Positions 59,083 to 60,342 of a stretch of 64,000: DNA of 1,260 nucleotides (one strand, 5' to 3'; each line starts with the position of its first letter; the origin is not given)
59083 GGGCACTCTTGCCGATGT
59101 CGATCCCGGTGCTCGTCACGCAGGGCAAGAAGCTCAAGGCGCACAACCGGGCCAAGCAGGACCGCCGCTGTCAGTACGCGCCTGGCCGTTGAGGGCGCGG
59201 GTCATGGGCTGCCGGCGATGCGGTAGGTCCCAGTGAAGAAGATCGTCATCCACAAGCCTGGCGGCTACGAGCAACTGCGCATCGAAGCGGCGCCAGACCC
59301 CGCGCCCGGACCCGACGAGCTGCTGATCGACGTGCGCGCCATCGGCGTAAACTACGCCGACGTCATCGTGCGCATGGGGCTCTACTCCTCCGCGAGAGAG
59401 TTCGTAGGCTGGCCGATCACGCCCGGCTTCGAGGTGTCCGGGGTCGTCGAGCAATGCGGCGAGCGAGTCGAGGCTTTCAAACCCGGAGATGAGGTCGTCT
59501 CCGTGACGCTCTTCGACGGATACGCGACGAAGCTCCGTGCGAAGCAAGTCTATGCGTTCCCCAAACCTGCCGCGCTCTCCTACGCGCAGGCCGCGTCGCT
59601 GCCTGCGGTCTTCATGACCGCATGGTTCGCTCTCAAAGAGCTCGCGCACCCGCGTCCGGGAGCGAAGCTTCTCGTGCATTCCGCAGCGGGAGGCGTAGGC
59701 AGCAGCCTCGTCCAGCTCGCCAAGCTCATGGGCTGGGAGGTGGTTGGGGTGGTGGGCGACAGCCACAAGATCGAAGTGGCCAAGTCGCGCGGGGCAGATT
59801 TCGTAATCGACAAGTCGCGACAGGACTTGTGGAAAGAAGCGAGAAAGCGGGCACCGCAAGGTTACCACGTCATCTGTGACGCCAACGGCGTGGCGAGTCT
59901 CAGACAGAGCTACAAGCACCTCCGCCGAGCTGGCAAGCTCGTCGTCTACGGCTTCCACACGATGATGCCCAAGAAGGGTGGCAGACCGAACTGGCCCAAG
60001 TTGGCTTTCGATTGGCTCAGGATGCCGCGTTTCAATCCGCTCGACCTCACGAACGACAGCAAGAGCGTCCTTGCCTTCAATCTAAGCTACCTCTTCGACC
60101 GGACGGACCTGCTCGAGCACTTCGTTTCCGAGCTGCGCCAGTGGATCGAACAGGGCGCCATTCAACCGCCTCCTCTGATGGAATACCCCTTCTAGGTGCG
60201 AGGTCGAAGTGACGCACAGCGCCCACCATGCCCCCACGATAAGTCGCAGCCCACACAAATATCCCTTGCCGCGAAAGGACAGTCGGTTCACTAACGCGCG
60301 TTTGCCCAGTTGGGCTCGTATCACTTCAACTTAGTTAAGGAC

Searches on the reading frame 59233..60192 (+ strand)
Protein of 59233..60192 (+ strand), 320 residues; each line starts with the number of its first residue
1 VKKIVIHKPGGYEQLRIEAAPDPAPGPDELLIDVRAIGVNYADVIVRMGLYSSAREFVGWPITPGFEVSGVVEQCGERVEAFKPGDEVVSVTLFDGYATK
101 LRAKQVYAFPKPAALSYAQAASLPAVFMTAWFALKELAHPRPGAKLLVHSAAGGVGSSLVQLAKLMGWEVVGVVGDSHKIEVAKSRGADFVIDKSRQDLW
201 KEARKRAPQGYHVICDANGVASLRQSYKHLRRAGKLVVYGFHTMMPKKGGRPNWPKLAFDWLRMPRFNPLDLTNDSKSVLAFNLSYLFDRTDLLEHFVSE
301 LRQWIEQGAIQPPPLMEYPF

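Call 54: search_protein_families(library=pfam, proteins=[window:59233-60192:+], max_evalue=0.0001)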
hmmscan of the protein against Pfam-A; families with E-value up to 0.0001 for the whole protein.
window:59233-60192:+ (320 aa): 3 families
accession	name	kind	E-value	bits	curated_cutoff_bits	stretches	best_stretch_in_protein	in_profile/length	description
PF00107.32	ADH_zinc_N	-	7e-21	75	31.8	1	154-244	1-92/129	Zinc-binding dehydrogenase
PF08240.17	ADH_N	-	6.6e-16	58.9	23.5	1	26-100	1-71/104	Alcohol dehydrogenase GroES-like domain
PF13602.12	ADH_zinc_N_2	-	1.6e-08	36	27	1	187-320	2-113/134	Zinc-binding dehydrogenase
